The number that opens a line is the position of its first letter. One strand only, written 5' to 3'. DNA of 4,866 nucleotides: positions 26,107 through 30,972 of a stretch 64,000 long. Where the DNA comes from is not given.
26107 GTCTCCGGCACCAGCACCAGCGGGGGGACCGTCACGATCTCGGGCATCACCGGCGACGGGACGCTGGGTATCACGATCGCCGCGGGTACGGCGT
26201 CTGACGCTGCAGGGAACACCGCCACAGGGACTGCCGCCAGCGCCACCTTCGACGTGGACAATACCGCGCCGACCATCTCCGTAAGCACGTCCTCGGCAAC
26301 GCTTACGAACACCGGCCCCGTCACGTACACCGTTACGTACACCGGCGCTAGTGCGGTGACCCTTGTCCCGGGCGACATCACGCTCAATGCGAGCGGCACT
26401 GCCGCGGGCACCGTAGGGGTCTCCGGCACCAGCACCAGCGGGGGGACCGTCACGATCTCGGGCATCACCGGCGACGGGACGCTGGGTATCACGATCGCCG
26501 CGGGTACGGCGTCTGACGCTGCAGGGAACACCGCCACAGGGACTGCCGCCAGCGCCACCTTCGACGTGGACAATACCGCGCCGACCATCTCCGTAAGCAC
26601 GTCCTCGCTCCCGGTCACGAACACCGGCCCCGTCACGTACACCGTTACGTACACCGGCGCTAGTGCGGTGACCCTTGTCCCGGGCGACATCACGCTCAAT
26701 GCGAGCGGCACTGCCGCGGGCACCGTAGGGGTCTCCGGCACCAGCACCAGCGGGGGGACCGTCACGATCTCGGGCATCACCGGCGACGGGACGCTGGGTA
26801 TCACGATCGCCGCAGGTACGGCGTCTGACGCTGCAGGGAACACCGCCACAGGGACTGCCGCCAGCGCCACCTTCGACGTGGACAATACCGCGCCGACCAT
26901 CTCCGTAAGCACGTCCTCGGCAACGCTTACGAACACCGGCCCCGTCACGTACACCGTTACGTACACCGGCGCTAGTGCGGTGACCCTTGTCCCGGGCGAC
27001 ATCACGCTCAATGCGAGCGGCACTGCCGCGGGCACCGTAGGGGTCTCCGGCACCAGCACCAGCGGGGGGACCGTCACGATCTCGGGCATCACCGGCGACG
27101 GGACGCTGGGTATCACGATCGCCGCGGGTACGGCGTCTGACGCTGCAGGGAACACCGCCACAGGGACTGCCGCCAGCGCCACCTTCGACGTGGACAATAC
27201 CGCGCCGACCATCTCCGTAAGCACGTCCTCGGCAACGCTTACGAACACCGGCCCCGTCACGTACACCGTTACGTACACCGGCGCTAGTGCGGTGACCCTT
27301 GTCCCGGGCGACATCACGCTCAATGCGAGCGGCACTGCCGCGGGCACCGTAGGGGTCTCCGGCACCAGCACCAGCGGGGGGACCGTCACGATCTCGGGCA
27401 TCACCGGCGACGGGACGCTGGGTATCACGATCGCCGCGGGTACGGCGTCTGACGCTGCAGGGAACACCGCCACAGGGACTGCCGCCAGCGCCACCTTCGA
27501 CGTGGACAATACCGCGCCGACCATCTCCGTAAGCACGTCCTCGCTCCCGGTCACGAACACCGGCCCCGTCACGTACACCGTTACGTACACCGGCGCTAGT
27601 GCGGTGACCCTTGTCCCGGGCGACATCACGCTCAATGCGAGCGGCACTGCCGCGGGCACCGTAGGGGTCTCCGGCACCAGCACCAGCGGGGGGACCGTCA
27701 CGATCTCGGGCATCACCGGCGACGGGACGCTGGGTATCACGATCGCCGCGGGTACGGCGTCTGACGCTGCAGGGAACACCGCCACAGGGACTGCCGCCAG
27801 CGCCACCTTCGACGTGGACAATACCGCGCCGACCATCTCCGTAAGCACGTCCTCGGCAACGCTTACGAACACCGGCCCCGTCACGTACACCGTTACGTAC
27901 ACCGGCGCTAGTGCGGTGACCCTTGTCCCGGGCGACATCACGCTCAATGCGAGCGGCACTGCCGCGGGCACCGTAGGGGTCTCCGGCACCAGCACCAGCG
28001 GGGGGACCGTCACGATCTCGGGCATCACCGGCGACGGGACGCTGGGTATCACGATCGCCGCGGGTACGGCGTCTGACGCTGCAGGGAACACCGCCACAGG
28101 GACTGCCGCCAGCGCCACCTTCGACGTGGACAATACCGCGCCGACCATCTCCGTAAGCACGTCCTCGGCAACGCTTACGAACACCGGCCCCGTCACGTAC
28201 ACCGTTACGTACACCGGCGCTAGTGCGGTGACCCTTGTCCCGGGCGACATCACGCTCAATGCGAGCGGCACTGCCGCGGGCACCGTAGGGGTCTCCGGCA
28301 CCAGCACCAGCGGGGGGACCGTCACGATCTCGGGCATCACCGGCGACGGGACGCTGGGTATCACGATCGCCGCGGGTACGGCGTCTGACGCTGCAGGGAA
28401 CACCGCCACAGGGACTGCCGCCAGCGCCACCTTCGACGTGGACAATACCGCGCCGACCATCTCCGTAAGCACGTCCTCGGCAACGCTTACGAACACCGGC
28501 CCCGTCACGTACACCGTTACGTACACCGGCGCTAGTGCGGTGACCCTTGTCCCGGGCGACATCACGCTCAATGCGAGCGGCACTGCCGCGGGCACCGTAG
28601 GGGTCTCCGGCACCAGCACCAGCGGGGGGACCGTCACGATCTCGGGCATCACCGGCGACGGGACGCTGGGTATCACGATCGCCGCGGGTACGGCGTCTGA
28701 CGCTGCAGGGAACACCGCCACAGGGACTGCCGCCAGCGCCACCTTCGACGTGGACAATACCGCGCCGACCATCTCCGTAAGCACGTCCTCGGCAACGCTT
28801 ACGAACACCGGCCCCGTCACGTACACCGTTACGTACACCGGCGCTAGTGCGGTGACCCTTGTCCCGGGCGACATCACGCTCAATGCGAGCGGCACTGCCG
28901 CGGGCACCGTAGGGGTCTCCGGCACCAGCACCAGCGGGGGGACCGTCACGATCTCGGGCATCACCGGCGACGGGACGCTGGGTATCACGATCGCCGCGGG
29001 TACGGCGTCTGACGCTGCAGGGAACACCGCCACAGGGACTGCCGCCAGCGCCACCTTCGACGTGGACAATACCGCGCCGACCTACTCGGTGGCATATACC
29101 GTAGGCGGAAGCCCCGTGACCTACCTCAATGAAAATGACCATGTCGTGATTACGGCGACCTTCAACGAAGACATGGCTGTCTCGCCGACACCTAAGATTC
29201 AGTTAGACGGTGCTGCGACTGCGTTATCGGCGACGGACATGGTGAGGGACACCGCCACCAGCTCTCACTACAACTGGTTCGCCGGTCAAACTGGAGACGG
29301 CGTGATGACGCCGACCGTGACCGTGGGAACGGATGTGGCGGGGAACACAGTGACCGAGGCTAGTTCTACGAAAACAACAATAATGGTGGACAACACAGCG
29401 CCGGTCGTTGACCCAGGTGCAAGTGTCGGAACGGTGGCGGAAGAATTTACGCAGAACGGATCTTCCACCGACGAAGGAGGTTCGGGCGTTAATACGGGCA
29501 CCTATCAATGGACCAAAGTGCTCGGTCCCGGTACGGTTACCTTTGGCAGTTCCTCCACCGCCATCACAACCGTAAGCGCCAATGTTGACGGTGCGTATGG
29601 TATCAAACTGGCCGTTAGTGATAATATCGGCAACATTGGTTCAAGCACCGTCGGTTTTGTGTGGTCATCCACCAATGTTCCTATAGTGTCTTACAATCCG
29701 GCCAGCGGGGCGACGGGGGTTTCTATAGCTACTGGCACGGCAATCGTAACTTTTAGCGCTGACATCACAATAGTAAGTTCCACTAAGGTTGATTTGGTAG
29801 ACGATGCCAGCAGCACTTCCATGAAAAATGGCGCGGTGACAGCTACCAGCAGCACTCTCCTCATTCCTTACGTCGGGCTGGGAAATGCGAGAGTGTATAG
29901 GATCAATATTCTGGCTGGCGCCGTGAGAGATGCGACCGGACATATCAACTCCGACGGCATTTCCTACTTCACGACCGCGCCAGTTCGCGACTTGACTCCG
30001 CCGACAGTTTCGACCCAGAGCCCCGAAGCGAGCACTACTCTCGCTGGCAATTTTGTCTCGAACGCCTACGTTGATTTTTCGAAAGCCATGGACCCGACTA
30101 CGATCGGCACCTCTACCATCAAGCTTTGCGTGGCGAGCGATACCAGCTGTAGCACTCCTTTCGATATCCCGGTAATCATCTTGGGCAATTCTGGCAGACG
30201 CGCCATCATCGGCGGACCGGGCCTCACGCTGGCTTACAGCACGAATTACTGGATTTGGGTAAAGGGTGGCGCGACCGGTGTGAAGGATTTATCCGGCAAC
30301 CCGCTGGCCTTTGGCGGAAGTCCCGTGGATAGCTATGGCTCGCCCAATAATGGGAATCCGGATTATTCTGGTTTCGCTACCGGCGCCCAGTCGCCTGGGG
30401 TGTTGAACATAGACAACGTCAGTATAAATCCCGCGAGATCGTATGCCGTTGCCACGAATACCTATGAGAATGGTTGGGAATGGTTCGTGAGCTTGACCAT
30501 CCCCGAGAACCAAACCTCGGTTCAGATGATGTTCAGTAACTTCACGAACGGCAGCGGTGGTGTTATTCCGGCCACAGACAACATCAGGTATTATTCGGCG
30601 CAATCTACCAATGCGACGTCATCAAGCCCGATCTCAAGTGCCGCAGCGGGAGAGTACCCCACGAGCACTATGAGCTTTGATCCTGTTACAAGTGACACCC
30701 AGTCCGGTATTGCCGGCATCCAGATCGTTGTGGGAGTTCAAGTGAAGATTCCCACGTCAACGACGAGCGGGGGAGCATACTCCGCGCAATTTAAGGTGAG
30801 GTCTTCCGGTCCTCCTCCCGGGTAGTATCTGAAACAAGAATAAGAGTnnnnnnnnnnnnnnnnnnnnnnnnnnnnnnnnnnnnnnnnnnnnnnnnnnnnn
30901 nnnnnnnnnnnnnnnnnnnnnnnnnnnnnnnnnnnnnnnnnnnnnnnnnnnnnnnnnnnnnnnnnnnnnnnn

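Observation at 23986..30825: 2279-aa secreted giant protein built from at least 12 near-identical 104-aa repeats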

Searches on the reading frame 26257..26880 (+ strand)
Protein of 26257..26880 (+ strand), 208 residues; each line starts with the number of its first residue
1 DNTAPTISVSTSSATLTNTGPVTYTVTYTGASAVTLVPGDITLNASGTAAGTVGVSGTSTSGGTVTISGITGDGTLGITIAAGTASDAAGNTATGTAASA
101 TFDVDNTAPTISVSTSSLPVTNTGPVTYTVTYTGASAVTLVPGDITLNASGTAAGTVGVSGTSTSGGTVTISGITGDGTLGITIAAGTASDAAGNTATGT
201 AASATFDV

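Call 23: search_solved_structures(query=window:26257-26880:+, max_evalue=1)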
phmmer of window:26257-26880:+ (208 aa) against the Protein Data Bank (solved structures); distinct sequences matched with E-value up to 1: 4.
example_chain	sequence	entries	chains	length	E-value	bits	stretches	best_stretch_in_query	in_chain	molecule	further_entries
2y05_A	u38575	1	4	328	0.51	13.4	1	48-92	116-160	PROSTAGLANDIN REDUCTASE 1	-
9d6y_A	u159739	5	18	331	0.51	13.4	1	48-92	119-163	Prostaglandin reductase 1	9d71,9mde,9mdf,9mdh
9d6w_A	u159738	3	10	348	0.53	13.3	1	48-92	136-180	Prostaglandin reductase 1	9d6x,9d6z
1zsv_A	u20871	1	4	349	0.56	13.2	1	48-92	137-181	NADP-dependent leukotriene B4 12-hydroxydehydrogenase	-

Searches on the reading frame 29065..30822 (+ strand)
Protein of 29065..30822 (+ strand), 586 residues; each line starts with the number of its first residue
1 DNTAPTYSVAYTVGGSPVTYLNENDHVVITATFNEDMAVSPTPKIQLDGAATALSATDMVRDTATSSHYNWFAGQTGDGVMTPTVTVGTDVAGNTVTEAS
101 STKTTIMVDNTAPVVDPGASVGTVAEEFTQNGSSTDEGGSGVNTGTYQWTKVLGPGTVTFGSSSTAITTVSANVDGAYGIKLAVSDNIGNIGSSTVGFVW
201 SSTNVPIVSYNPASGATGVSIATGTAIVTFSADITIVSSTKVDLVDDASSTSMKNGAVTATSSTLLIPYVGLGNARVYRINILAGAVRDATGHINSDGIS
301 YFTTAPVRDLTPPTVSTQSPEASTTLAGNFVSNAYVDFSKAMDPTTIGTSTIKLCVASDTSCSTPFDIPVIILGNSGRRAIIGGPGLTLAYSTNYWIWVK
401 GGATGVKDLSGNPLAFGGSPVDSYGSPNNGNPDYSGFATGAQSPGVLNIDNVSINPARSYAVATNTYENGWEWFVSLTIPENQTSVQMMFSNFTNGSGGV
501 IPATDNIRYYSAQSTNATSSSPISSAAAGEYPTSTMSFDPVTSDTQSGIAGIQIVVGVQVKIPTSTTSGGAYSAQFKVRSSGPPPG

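Call 7: search_protein_families(library=pfam, proteins=[window:29065-30822:+], max_evalue=1)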
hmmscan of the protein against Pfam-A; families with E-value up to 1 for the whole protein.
window:29065-30822:+ (586 aa): 1 family
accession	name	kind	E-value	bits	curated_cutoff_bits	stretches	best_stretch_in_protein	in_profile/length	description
PF22352.2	K319L-like_PKD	-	2.9e-08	34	27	1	127-196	13-80/84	K319L-like, PKD domain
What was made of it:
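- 29389..29664 (+): K319L-like PKD domain (Pfam hit at aa 1820-1889). PF22352, 34 bits, above the cut-off of 27 (call 7)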

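Call 8: search_protein_families(library=ncbifam, proteins=[window:29065-30822:+], max_evalue=1)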
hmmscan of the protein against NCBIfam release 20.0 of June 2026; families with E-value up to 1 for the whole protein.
window:29065-30822:+ (586 aa): 0 families

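Call 24: search_solved_structures(query=window:29065-30822:+, max_evalue=1)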
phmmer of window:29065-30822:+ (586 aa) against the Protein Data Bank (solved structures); distinct sequences matched with E-value up to 1: 0.

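Call 31: find_homologous_proteins(query=window:29065-30822:+, max_evalue=0.001)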
Query window:29065-30822:+ (586 aa): 59 proteins with E <= 0.001 among 8000 candidates.
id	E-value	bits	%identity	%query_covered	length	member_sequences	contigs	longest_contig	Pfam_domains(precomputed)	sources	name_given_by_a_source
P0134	1.4e-29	121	35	40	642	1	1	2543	PF13313.12,PF13205.13,PF04985.21,PF04234.19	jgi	jgi:methionine-rich copper-binding protein CopC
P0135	9.6e-26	109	36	26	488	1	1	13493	PF13205.13,PF04234.19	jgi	jgi:hypothetical protein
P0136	1.6e-25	108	33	36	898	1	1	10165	PF13205.13,PF17970.8,PF19078.7,PF04234.19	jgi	jgi:thiamine monophosphate synthase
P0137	4.5e-24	103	33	40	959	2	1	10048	PF13205.13,PF04234.19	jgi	jgi:hypothetical protein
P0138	1.9e-22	98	29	56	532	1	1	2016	PF13205.13,PF04234.19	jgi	jgi:methionine-rich copper-binding protein CopC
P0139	4.6e-22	97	33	36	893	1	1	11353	PF13205.13,PF17970.8,PF19078.7,PF00041.28,PF04234.19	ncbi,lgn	-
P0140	4.7e-22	97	37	36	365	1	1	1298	PF13205.13,PF04234.19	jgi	jgi:hypothetical protein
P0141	3.4e-21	94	32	44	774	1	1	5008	PF13205.13,PF17970.8,PF00041.28,PF04234.19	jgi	jgi:hypothetical protein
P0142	4.1e-20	90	38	20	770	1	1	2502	PF00290.27,PF24248.2,PF06832.19,PF19077.7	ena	-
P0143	4.5e-19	87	32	36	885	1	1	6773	PF13205.13,PF17970.8,PF00041.28,PF04234.19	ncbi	ncbi:MAG: Ig-like domain-containing protein [Gemmatimonadales bacterium]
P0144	7.9e-19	86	33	39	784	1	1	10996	PF13205.13,PF17970.8,PF19078.7,PF00041.28,PF04234.19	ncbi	ncbi:MAG: Ig-like domain-containing protein [Gemmatimonadales bacterium]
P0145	2.0e-18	85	33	36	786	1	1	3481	PF13205.13,PF17970.8,PF04234.19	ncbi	-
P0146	3.1e-18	84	33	37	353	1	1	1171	PF13205.13,PF04234.19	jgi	-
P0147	4.4e-17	80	38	18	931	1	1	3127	PF13205.13,PF08305.18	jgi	jgi:hypothetical protein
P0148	2.5e-15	74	32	35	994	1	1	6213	PF13205.13,PF17970.8,PF19078.7,PF04234.19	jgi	jgi:hypothetical protein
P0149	1.4e-14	72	33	35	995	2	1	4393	PF13205.13,PF17970.8,PF04234.19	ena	-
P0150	1.0e-13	69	32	40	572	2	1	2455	PF13313.12,PF13205.13,PF21419.3,PF04234.19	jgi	jgi:methionine-rich copper-binding protein CopC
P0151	1.2e-13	69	33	36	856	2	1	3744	PF13205.13,PF19078.7,PF04234.19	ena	-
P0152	1.7e-13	68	36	26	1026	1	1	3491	PF13205.13,PF11999.14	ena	-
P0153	2.3e-13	68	35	58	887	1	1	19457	PF13205.13,PF00028.24,PF03797.26,PF19078.7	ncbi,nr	ncbi:autotransporter domain-containing protein, partial [Candidatus Thioglobus sp.]|nr:autotransport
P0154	2.8e-13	68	32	37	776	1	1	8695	PF13205.13,PF19078.7,PF00041.28,PF04234.19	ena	-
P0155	6.8e-13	66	35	26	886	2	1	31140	PF13205.13,PF17970.8,PF19078.7,PF00041.28,PF04234.19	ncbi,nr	ncbi:MAG TPA: Ig-like domain-containing protein [Gemmatimonadaceae bacterium]|nr:Ig-like domain-cont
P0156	8.4e-13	66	31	46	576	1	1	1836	PF13205.13,PF03793.25,PF17970.8,PF00041.28,PF04234.19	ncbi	ncbi:MAG: Ig-like domain-containing protein, partial [Thermoanaerobaculia bacterium]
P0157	9.1e-13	66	36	26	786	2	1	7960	PF13205.13,PF00041.28,PF04234.19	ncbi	-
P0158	1.1e-12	66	34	27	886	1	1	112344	PF13313.12,PF13205.13,PF18962.8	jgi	jgi:hypothetical protein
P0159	1.2e-12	66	32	29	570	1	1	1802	PF13313.12,PF13205.13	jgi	jgi:hypothetical protein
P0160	1.5e-12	65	32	36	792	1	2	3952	PF13205.13,PF04234.19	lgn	-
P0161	3.9e-12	64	30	35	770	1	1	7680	PF13205.13,PF17970.8,PF04234.19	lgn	-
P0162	5.3e-12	63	36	41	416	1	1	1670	PF13205.13,PF04234.19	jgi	jgi:hypothetical protein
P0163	7.0e-12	63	33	25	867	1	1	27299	PF13205.13,PF19078.7,PF04234.19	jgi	jgi:hypothetical protein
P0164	9.6e-12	63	38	36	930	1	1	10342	PF13205.13,PF13385.14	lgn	-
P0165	1.1e-11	62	31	45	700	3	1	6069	PF13205.13,PF00041.28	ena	-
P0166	1.2e-11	62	38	22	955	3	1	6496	PF13205.13,PF11999.14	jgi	-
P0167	1.3e-11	62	31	39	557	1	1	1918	PF13313.12,PF13205.13,PF21419.3,PF04234.19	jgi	jgi:hypothetical protein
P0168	1.9e-11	62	31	45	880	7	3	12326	PF13205.13,PF17970.8,PF19078.7,PF00041.28,PF04234.19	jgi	jgi:hypothetical protein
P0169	2.0e-11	62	27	66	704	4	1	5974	PF13205.13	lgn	-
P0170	2.6e-11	61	33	27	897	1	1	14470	PF13205.13,PF17970.8,PF19078.7,PF00041.28,PF04234.19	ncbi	-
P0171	8.9e-11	59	36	19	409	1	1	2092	PF13205.13,PF19078.7,PF04234.19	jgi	jgi:hypothetical protein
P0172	2.9e-10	58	32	38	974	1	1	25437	PF13205.13,PF11999.14,PF04234.19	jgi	jgi:methionine-rich copper-binding protein CopC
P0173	6.5e-10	57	42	13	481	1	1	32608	PF13313.12,PF13205.13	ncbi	-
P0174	1.9e-9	55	34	41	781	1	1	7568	PF17164.11,PF13205.13,PF00041.28,PF04234.19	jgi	jgi:uncharacterized delta-60 repeat protein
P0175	2.4e-9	55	30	35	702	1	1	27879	PF13205.13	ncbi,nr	ncbi:MAG: Ig-like domain-containing protein [Candidatus Saccharibacteria bacterium]|nr:Ig-like domai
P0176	9.4e-9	53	33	18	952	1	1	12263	PF13205.13,PF13385.14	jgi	jgi:hypothetical protein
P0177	1.5e-8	52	29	45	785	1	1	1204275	PF13205.13,PF04234.19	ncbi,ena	-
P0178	1.0e-7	49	32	36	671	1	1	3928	PF13205.13,PF04234.19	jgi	jgi:hypothetical protein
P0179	1.2e-7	49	30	36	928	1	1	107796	PF13205.13,PF17970.8,PF19078.7,PF04234.19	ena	-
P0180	2.6e-7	48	36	16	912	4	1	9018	PF13205.13,PF11999.14,PF19078.7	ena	-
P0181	3.4e-7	48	33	36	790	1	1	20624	PF13205.13,PF17970.8,PF00041.28,PF04234.19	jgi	jgi:methionine-rich copper-binding protein CopC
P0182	5.2e-7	47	34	30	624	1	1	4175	PF13205.13,PF11999.14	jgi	-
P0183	7.3e-7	47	42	18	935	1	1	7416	PF13313.12,PF13205.13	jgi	jgi:hypothetical protein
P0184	9.9e-7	46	37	26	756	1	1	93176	PF13205.13,PF11999.14,PF19078.7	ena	-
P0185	6.9e-6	43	32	35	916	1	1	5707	PF13205.13,PF11999.14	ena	-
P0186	4.6e-5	41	30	32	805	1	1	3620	PF07602.18,PF13205.13,PF22842.4,PF19078.7,PF00041.28,PF04234.19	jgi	jgi:hypothetical protein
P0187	5.3e-5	40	42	10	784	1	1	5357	PF13205.13,PF03793.25,PF19078.7,PF04234.19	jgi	jgi:Bacterial Ig-like domain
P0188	6.6e-5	40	31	37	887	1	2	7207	PF13205.13,PF11999.14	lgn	-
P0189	9.6e-5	40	30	35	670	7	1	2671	PF13205.13,PF04234.19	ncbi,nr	ncbi:MAG: Ig-like domain-containing protein [Actinomycetota bacterium]|nr:Ig-like domain-containing 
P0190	1.0e-4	39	50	9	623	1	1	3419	PF22352.3,PF00801.27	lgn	-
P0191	2.1e-4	38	33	26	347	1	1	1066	PF13205.13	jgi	jgi:hypothetical protein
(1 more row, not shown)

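Call 85: search_protein_families(library=pfam, proteins=[P0135, P0140, P0134], max_evalue=0.001)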
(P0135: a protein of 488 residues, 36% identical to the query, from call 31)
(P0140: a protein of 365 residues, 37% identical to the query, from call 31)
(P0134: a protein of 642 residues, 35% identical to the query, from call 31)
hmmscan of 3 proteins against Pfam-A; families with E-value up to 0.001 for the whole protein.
P0135 (488 aa): 4 families
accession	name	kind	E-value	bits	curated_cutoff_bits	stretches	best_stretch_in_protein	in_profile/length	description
PF13205.12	Big_5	-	8.4e-96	316.2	23.6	4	43-151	1-105/105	Bacterial Ig-like domain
PF04234.18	CopC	-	1.3e-12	49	23.3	1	383-458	4-72/92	CopC domain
PF13313.11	DUF4082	-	8.1e-05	23.1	28.4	1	5-32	116-143/143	Domain of unknown function (DUF4082)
PF04985.20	Phage_tube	-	0.00049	20.4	22.4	0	148-225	15-92/165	Phage tail tube protein FII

P0140 (365 aa): 2 families
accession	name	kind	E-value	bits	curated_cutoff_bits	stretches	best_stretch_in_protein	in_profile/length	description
PF13205.12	Big_5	-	5.4e-79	262.2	23.6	3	144-252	1-105/105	Bacterial Ig-like domain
PF04234.18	CopC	-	5.2e-08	34.2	23.3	0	39-113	4-71/92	CopC domain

P0134 (642 aa): 4 families
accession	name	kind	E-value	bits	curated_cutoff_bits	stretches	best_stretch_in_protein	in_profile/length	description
PF13205.12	Big_5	-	2.3e-121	398.3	23.6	5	195-305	1-105/105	Bacterial Ig-like domain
PF13313.11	DUF4082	-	2.1e-17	63.8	28.4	1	1-71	78-143/143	Domain of unknown function (DUF4082)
PF04234.18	CopC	-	4.6e-16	60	23.3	0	87-159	3-68/92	CopC domain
PF04985.20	Phage_tube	-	1.4e-06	28.7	22.4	0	303-350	16-61/165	Phage tail tube protein FII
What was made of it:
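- Big_5 is the SbsA-type Ig domain (calls 31, 85).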
